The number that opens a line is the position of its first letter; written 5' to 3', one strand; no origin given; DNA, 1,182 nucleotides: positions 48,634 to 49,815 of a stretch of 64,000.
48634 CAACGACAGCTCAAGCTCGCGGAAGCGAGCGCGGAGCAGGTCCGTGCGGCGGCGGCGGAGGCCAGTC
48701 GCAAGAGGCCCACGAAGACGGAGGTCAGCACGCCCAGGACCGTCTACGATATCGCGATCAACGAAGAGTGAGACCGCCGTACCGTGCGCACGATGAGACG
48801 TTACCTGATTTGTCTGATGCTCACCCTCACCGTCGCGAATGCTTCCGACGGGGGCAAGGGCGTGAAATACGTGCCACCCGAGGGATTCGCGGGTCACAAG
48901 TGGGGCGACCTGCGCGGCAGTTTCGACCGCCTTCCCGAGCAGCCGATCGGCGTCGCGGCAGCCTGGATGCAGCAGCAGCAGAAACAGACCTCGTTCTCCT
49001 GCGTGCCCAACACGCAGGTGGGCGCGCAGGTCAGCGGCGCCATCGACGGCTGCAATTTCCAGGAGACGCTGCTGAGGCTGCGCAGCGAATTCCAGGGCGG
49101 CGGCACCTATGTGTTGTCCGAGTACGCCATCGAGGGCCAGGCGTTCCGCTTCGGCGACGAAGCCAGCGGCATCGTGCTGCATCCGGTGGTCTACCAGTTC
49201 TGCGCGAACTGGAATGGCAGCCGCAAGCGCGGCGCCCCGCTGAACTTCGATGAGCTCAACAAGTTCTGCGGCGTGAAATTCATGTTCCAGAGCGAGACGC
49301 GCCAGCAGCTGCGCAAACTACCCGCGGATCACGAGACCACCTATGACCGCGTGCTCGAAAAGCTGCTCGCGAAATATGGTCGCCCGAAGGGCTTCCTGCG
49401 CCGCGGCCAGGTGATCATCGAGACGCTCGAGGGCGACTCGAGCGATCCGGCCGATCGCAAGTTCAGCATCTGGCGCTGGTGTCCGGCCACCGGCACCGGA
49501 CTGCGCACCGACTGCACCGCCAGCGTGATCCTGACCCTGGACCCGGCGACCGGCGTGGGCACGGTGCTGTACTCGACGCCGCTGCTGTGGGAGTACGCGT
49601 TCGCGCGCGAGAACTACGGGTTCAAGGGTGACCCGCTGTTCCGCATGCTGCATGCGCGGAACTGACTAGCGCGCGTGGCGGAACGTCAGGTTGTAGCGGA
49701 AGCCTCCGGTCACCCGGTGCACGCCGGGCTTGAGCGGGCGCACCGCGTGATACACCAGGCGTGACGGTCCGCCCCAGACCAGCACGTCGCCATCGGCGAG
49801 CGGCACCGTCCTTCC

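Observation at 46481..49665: Tandem triplication of a Cys-rich secreted protein family with no recognisable domain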

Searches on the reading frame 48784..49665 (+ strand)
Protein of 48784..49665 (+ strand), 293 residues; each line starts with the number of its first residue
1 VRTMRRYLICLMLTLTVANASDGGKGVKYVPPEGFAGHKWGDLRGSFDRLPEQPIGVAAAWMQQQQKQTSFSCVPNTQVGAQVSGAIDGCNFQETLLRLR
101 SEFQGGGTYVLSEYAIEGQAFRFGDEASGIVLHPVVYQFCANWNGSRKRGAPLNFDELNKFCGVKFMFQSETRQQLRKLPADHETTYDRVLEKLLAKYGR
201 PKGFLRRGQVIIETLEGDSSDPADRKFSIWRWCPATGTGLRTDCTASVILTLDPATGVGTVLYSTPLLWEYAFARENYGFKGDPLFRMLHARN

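Call 6: search_protein_families(library=pfam, proteins=[window:48784-49665:+], max_evalue=1)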
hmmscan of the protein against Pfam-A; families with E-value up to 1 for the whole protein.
window:48784-49665:+ (293 aa): 0 families

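Call 7: search_protein_families(library=ncbifam, proteins=[window:48784-49665:+], max_evalue=1)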
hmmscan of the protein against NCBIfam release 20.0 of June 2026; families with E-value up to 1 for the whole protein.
window:48784-49665:+ (293 aa): 0 families

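Call 9: find_homologous_proteins(query=window:48784-49662:+, max_evalue=0.001)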
Query window:48784-49662:+ (293 aa): 550 proteins with E <= 0.001 among 2033 candidates; the best 120 are listed.
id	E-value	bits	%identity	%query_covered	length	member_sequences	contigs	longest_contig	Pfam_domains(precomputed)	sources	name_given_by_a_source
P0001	3.0e-197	672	99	99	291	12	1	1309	-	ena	-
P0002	8.0e-164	562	80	99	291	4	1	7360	-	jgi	jgi:hypothetical protein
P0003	4.7e-161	553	79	99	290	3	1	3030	-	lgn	-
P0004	1.6e-160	551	79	99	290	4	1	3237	-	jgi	-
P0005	1.7e-160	551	83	92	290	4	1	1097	-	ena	-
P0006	1.9e-160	551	79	99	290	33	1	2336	-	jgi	jgi:hypothetical protein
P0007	7.1e-160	549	78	99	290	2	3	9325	-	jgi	jgi:hypothetical protein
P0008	2.0e-158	544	78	99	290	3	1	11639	-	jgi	jgi:hypothetical protein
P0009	2.1e-158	544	80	99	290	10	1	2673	-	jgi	-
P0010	8.8e-158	542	78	99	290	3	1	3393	-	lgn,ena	-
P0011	3.4e-157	540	81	93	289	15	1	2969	-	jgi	-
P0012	1.6e-155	535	78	99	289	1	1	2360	-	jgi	jgi:hypothetical protein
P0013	1.7e-155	535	77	99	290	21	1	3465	-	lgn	-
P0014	1.8e-153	528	76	99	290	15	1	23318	-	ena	-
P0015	1.9e-152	525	77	97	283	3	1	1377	-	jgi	-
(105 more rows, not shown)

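Call 15: find_related_loci(query=A2, collection=genome_contigs, flank=10000)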
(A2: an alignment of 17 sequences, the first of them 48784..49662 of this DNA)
Query A2 (293 aa) in genome_contigs; peptide patterns used: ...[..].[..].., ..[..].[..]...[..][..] (x = any residue, [..] = any of these).
82 stretches matched a pattern; 29 encode a relative of the query (tblastn E <= 1e-3); 29 distinct loci.
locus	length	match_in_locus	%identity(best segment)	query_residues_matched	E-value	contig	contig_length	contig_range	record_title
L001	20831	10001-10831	80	15-293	3e-158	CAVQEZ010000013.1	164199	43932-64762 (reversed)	MAG: uncultured proteobacterium isolate MFD09206.bin.2.185 genome assembly, contig: contig_3208, whole genome shotgun se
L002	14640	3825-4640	81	21-293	7e-154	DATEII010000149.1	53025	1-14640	MAG TPA_asm: Steroidobacteraceae bacterium isolate SMAG_U8833 k141_2250033, whole genome shotgun sequence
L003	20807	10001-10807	75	25-293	5e-144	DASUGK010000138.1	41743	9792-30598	MAG TPA_asm: Steroidobacteraceae bacterium isolate SMAG_U1403 k141_1193579, whole genome shotgun sequence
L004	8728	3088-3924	73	15-293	4e-143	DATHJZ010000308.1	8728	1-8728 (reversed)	MAG TPA_asm: Steroidobacteraceae bacterium isolate SMAG_U12565 k141_266958, whole genome shotgun sequence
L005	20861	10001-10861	69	8-293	4e-142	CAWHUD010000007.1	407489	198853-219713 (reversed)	MAG: uncultured proteobacterium isolate MFD03066.bin.2.152 genome assembly, contig: contig_30647, whole genome shotgun s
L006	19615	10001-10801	75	27-293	6e-140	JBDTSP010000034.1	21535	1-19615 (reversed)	MAG: Pseudomonadota bacterium isolate cluster3_bin.274 NODE_8366_length_21535_cov_23.946229, whole genome shotgun sequen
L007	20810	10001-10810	72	25-293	1e-137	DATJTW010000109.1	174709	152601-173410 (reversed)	MAG TPA_asm: Steroidobacteraceae bacterium isolate SMAG_U15030 k141_1502302, whole genome shotgun sequence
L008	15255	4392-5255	64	7-293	3e-132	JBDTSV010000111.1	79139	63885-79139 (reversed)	MAG: Pseudomonadota bacterium isolate cluster3_bin.28 NODE_608_length_79139_cov_7.343369, whole genome shotgun sequence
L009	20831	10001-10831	68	16-293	7e-132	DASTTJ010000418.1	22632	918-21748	MAG TPA_asm: Steroidobacteraceae bacterium isolate SMAG_U2303 k141_610230, whole genome shotgun sequence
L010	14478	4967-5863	67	1-293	8e-132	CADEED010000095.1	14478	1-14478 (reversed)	MAG: uncultured proteobacterium isolate Proteobacteria sp. RBC052 genome assembly, contig: MAG052_95, whole genome shotg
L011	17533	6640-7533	63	3-291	8e-128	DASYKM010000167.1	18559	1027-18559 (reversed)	MAG TPA_asm: Steroidobacteraceae bacterium isolate SMAG_U4322 k141_1855265, whole genome shotgun sequence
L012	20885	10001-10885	62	1-293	4e-127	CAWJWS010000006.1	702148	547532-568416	MAG: uncultured proteobacterium isolate MFD01275.bin.2.192 genome assembly, contig: contig_38594, whole genome shotgun s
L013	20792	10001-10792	68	27-292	7e-127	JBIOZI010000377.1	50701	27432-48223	MAG: Steroidobacteraceae bacterium isolate MAG008 k127_653271, whole genome shotgun sequence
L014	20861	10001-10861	63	8-293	3e-126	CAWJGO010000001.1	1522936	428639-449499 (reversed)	MAG: uncultured proteobacterium isolate MFD04935.bin.1.171 genome assembly, contig: contig_4543, whole genome shotgun se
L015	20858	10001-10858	63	9-293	7e-127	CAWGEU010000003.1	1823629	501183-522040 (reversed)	MAG: uncultured proteobacterium isolate MFD05747.bin.2.93 genome assembly, contig: contig_6788, whole genome shotgun seq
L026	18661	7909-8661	46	28-291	2e-73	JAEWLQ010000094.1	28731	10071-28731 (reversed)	MAG: Proteobacteria bacterium isolate OH_PBrB_96 k127_40872, whole genome shotgun sequence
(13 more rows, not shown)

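Call 23: predict_structure(alignment_id=A2)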
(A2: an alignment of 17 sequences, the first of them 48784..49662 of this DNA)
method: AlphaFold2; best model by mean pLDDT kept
length: 293 residues; sequences in the alignment: 17
mean_pLDDT: 62.7   pTM: 0.64
mean pLDDT of the five models: 62.7, 55.4, 54.3, 48.9, 46.2
residues with pLDDT >= 90: 4; 70-90: 121; 50-70: 80; < 50: 88
segments of 3 or more residues with pLDDT < 50: 1-50, 66-72, 78-90, 92-105, 146-149
pLDDT, mean of each block of 10 residues (from residue 1): 40 33 32 37 37 64 52 50 36 44 59 64 59 68 59 63 79 88 87 80 58 79 80 69 69 88 80 81 84 64
secondary structure, 60 per line:
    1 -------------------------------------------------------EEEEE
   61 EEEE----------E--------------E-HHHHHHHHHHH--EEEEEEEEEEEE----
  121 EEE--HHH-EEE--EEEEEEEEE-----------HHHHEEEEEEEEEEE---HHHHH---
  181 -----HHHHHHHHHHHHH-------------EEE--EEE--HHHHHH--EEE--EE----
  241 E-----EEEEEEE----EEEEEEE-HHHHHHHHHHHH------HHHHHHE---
elements in order: E56-64 H92-102 E105-116 E121-123 E130-132 E135-143 H155-158 E159-169 H173-177 H186-198 E212-214 E217-219 H222-227 E230-232 E247-253 E258-264 H266-277 H284-289

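Call 25: search_protein_representatives(alignment_id=A2)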
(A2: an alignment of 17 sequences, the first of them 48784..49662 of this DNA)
Query: 17 sequences, 297 profile positions. Proteins with E-value up to 0.001 (for the whole library): 126; up to 1e-10: 86; up to 1e-30: 46. The best 126 are listed.
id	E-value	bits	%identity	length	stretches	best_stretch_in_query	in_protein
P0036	1.7e-153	526.3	-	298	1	13-297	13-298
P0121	2.2e-132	457.0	-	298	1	14-297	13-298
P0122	4.5e-105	367.4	-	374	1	21-296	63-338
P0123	1.1e-94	333.3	-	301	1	4-221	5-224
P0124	2.8e-94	331.9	-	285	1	13-208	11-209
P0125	1.6e-91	322.9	-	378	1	27-296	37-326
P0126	2.8e-91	322.1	-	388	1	29-295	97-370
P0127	2.7e-85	302.5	-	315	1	16-297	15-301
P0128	4.9e-79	281.9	-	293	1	22-296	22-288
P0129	8.9e-77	274.5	-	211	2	88-184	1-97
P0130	1.1e-73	264.3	-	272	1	31-296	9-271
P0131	1.8e-70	253.8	-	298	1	28-297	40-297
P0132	1.4e-68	247.6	-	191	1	12-189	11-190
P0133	4.0e-68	246.1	-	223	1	115-296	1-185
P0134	7.3e-68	245.2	-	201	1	135-296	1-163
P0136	5.5e-57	209.5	-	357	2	89-296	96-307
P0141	5.2e-50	186.6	-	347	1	28-295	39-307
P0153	2.8e-38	148.1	-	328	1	8-295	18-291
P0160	1.9e-33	132.3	-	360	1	21-295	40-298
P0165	2.8e-31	125.1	-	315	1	18-295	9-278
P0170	4.0e-25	104.9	-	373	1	31-296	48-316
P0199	3.3e-12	62.5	-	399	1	108-295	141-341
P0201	5.2e-12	61.9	-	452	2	164-295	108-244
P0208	3.1e-10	56.1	-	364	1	138-285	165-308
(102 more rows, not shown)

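Call 26: fold_search(model_id=the predicted structure, library=pdb)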
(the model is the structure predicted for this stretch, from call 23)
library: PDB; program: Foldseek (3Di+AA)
matches with E <= 10: 465; with E <= 0.001: 0
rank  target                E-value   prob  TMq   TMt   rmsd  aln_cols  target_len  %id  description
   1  7w8y                  1.5e-01  0.07  0.13  0.12  14.9       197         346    9  DMSPP- and Naplha-Me-Trp-bound 6-dimethylallyl tryptophan synthase, IptA (released 2022-10-19)
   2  1lq8_C                1.5e-01  0.01  0.07  0.07  17.6       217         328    9  Crystal structure of cleaved protein C inhibitor (released 2003-02-11)
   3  1ezx_A                2.4e-01  0.02  0.09  0.08  17.0       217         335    9  CRYSTAL STRUCTURE OF A SERPIN:PROTEASE COMPLEX (released 2000-10-25)
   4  6ftp_A                2.4e-01  0.02  0.08  0.07  17.3       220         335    6  Crystal form 1 of Alpha1-antichymotrypsin variant DBS-II-allo: an allosterically modulated drug-binding serpin for dox (released 2018-05-23)
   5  4wwc_B                2.8e-01  0.13  0.16  0.19  12.5       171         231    7  Crystal structure of full length YvoA in complex with palindromic operator DNA (released 2015-01-14)
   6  3f02_A                2.8e-01  0.01  0.06  0.06  18.9       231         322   10  Cleaved human neuroserpin (released 2009-05-26)
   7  5om7_A                3.0e-01  0.02  0.08  0.07  17.4       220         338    6  Crystal structure of Alpha1-antichymotrypsin variant DBS-II: a drug-binding serpin for doxorubicin (released 2018-05-23)
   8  5om3_A                3.0e-01  0.01  0.07  0.07  19.4       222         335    5  Crystal structure of Alpha1-antichymotrypsin variant DBS-I5: a MMP14-cleavable drug-binding serpin for doxycycline (released 2018-05-23)
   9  2xn5_A                3.0e-01  0.01  0.07  0.06  18.0       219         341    5  Crystal structure of thyroxine-binding globulin complexed with Furosemide (released 2011-02-16)
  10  5om2_A                3.1e-01  0.02  0.08  0.07  17.4       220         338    6  Crystal structure of Alpha1-antichymotrypsin variant DBS-I1: a drug-binding serpin for doxycycline (released 2018-05-23)
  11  5inw_B                3.1e-01  0.01  0.08  0.07  20.8       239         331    5  Structure of reaction loop cleaved lamprey angiotensinogen (released 2016-10-05)
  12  6hgn_A                3.3e-01  0.02  0.08  0.07  17.4       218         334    6  Crystal structure of Alpha1-antichymotrypsin variant DBS-II-allo-L55V: an allosterically controlled doxorubicin-bindin (released 2019-05-29)
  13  4kds                  3.3e-01  0.01  0.06  0.05  21.5       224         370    7  Crystal structure of latent rainbow trout plasminogen activator inhibitor 1 (PAI-1) (released 2013-05-22)
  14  3f8m_B                3.7e-01  0.10  0.18  0.22  15.4       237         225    8  Crystal Structure of PhnF from Mycobacterium smegmatis (released 2009-11-17)
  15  2vdx_B                3.7e-01  0.01  0.07  0.06  18.1       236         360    8  Crystal Structure of the reactive loop Cleaved Corticosteroid Binding Globulin (released 2008-05-06)
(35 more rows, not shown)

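Call 30: search_protein_families(library=pfam, alignment_id=A3, max_evalue=0.01)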
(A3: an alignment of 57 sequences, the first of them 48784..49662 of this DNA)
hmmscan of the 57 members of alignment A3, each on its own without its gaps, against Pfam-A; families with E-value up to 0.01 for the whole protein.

A. member 1, window:48784-49662:+ (293 aa): 0 families

B. families by the number of members that match (of 57 scanned): 0 families

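Call 31: search_solved_structures(query=A3, max_evalue=10)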
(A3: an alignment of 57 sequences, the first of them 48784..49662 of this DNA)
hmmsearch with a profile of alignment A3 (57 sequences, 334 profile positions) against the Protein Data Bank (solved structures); distinct sequences matched with E-value up to 10: 2.
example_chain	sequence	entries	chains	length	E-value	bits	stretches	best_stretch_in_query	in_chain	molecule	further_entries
3wvu_A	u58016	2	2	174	0.46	12.9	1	112-171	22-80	Ferritin light chain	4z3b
5gu0_X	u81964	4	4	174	0.97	11.8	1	112-171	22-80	Ferritin light chain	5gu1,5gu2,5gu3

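Call 34: predict_structure(alignment_id=A3)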
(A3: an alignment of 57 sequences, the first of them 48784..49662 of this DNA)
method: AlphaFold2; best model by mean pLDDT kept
length: 293 residues; sequences in the alignment: 57
mean_pLDDT: 87.9   pTM: 0.81
mean pLDDT of the five models: 87.9, 86.2, 86.1, 86.1, 85.6
residues with pLDDT >= 90: 185; 70-90: 59; 50-70: 47; < 50: 2
segments of 3 or more residues with pLDDT < 50: none
pLDDT, mean of each block of 10 residues (from residue 1): 58 58 70 97 97 97 91 84 64 88 93 97 92 98 92 95 98 93 94 95 79 68 81 94 97 97 98 94 95 72
secondary structure, 60 per line:
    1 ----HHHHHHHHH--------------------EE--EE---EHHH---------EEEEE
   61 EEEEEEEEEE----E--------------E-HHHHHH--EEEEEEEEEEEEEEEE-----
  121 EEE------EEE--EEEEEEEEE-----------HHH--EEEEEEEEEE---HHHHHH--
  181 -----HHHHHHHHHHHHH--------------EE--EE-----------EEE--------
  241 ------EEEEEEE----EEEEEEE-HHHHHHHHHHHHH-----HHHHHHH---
elements in order: H5-13 E56-70 H92-97 E100-115 E121-123 E130-132 E135-143 E160-169 H173-178 H186-198 E230-232 E247-253 E258-264 H266-278 H284-290

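Call 38: fold_search(model_id=the predicted structure, library=pdb)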
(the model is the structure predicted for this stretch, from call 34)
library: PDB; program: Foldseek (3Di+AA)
matches with E <= 10: 341; with E <= 0.001: 0
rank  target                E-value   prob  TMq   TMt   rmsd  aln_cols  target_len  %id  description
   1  5uu5_A                3.4e-01  0.02  0.08  0.06  21.5       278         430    6  Bacteriophage P22 mature virion capsid protein (released 2017-03-15)
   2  7xvj_B                3.8e-01  0.03  0.11  0.09  14.9       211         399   11  Crystal structure of CdpNPT in complex with harmol (released 2023-04-05)
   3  2ant_L                4.5e-01  0.01  0.07  0.06  23.4       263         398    9  THE 2.6 A STRUCTURE OF ANTITHROMBIN INDICATES A CONFORMATIONAL CHANGE AT THE HEPARIN BINDING SITE (released 1997-06-16)
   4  2hij_L                4.7e-01  0.01  0.06  0.06  24.1       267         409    9  Crystal Structure of P14 Alanine Variant of Antithrombin (released 2007-06-19)
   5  8u10_B                5.0e-01  0.02  0.08  0.06  21.1       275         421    7  In situ cryo-EM structure of bacteriophage P22 gp1:gp4:gp5:gp10:gp9 N-term complex in conformation 1 at 3.2A resolutio (released 2023-11-22)
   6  6vya_A                5.3e-01  0.03  0.12  0.10  15.1       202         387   10  Crystal structure of NotF in complex with brevianamide F and DMSPP (released 2021-02-03)
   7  4eb1_L                5.3e-01  0.01  0.09  0.07  24.3       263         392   10  Hyperstable in-frame insertion variant of antithrombin (released 2012-07-18)
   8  3m4w_D                5.6e-01  0.02  0.08  0.09  22.3       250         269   12  Structural basis for the negative regulation of bacterial stress response by RseB (released 2010-05-05)
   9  9pgg_Ai               6.7e-01  0.02  0.09  0.07  20.6       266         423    8  Cryo-EM structure of bacteriophage P22 gp1-gp5-gp4 complex at 2.76 angstrom (released 2026-02-04)
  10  5nc1_A                7.0e-01  0.07  0.12  0.17  16.0       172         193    9  Structure of the distal domain of mouse adenovirus 2 fibre bound to N-acetyl-glucosamine (released 2018-03-14)
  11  7xvj_A                7.5e-01  0.02  0.11  0.09  15.8       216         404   10  Crystal structure of CdpNPT in complex with harmol (released 2023-04-05)
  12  5n83_B                7.9e-01  0.03  0.12  0.16  22.8       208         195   10  Structure of the distal domain of mouse adenovirus 2 fibre, methylmercury chloride derivative (released 2018-03-14)
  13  4aqh_A                7.9e-01  0.01  0.08  0.07  21.5       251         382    9  Plasminogen activator inhibitor type-1 in complex with the inhibitor AZ3976 (released 2012-11-28)
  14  5n83_C                8.8e-01  0.05  0.12  0.16  15.4       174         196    8  Structure of the distal domain of mouse adenovirus 2 fibre, methylmercury chloride derivative (released 2018-03-14)
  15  6vy9_A                8.8e-01  0.03  0.13  0.10  16.2       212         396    8  Crystal structure of NotF prenyltransferase (released 2021-02-03)
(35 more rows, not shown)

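Call 39: fold_search(model_id=the predicted structure, library=viral)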
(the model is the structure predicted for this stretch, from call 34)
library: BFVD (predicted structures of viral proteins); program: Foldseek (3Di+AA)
matches with E <= 10: 396; with E <= 0.001: 0
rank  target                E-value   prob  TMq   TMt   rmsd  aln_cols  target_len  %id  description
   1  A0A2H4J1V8            8.4e-03  0.51  0.21  0.21  16.8       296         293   10  Uncharacterized protein [uncultured Caudovirales phage]
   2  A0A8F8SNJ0            1.7e-02  0.15  0.16  0.12  26.9       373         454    7  (no name in the UniProt tables at hand)
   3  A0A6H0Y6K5            6.8e-02  0.08  0.08  0.06  21.6       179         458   11  (no name in the UniProt tables at hand)
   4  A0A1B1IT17            7.2e-02  0.08  0.13  0.11  27.3       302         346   11  (no name in the UniProt tables at hand)
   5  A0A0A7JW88            8.5e-02  0.14  0.15  0.12  12.6       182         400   13  Fiber-2 [Psittacine adenovirus 3]
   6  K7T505                1.0e-01  0.04  0.09  0.05  23.6       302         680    8  Capsid [Avastrovirus 3]
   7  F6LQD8                1.7e-01  0.06  0.10  0.13  22.0       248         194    8  (no name in the UniProt tables at hand)
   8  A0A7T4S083            2.1e-01  0.02  0.08  0.10  22.1       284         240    8  ORF2 (Fragment) [Chestnut teal astrovirus]
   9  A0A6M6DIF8            2.5e-01  0.06  0.14  0.10  26.7       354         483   10  (no name in the UniProt tables at hand)
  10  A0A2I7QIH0            2.8e-01  0.44  0.20  0.45  10.8       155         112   10  (no name in the UniProt tables at hand)
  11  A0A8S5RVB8            3.1e-01  0.14  0.17  0.25  22.6       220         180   11  ABC transporter periplasmic binding protein [Siphoviridae sp. ctLeG9]
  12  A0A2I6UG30            3.1e-01  0.03  0.12  0.12  20.0       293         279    9  Structural protein [Salinibacter phage M1EM-1]
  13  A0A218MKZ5            3.1e-01  0.02  0.12  0.11  26.5       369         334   11  Uncharacterized protein [uncultured virus]
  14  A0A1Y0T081            3.3e-01  0.10  0.13  0.16  14.7       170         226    8  Uncharacterized protein [Pseudomonas phage Noxifer]
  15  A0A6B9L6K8            3.7e-01  0.02  0.09  0.10  24.2       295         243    7  (no name in the UniProt tables at hand)
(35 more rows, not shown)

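Call 41: list_cluster_members(proteins=[P0127, P0128, P0136, P0141, P0153, P0160, P0170, P0199, P0201, P0208])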
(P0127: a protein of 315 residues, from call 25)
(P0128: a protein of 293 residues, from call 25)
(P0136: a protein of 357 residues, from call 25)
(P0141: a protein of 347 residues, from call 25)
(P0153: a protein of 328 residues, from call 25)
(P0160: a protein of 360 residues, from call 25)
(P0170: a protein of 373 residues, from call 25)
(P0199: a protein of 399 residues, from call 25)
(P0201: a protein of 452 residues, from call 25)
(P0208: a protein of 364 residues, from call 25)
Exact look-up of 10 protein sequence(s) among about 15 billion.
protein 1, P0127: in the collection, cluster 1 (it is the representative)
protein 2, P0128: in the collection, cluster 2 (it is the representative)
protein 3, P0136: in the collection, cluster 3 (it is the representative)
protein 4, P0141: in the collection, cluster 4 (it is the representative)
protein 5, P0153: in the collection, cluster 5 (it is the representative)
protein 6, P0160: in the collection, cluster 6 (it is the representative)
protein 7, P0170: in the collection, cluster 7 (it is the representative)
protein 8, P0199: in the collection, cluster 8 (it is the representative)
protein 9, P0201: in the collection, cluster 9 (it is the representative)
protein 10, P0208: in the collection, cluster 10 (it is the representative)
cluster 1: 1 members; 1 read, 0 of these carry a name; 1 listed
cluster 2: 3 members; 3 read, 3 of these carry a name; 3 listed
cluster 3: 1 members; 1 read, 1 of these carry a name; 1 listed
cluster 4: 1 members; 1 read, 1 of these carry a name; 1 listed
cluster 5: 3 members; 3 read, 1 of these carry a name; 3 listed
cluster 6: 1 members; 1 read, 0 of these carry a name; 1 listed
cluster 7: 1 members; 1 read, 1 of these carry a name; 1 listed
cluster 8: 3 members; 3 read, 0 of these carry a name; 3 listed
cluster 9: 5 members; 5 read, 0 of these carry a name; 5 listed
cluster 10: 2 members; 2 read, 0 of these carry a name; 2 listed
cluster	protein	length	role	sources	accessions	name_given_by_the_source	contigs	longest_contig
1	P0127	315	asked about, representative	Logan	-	-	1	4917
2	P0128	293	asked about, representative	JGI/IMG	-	hypothetical protein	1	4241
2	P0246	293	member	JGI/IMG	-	hypothetical protein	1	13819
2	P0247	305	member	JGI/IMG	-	hypothetical protein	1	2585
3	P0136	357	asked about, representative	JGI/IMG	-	hypothetical protein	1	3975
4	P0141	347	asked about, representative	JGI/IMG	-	hypothetical protein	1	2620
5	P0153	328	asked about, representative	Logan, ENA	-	-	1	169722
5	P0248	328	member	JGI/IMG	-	hypothetical protein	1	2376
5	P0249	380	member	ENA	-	-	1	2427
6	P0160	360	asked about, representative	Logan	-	-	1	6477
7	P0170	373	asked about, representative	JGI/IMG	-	hypothetical protein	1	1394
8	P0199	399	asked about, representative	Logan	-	-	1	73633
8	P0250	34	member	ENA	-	-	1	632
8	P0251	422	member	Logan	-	-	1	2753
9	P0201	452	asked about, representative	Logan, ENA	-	-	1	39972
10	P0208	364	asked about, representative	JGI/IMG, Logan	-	-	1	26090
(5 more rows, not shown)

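Call 42: find_encoding_contigs(protein=P0153, flank=8000, max_places=2)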
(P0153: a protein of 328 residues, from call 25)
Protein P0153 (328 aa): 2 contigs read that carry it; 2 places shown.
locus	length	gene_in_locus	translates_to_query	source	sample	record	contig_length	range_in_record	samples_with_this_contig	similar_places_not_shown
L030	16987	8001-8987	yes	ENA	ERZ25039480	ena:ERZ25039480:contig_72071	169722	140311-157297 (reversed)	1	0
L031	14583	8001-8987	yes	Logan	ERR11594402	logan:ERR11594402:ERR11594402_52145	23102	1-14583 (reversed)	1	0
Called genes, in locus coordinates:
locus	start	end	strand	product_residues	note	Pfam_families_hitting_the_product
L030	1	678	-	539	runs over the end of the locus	PF08811:DUF1800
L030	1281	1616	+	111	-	PF04011:LemA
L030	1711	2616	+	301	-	PF13202:EF-hand_5 (faint)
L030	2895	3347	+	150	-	PF11005:DUF2844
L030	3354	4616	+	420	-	PF11925:DUF3443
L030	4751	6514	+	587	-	PF14321:DUF4382 (weak)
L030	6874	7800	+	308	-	PF13413:HTH_25, PF13560:HTH_31, PF13464:RodZ_C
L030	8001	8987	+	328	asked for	-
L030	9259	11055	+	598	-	PF07969:Amidohydro_3, PF01979:Amidohydro_1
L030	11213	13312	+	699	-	-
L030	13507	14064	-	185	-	-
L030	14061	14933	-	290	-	PF02798:GST_N (weak), PF00043:GST_C, PF13410:GST_C_2, PF21972:Arc1p_N_like (weak)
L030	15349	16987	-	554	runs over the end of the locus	PF00732:GMC_oxred_N, PF00890:FAD_binding_2 (faint), PF01266:DAO (faint), PF05199:GMC_oxred_C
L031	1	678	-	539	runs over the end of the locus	PF08811:DUF1800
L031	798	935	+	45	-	-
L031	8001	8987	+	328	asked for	-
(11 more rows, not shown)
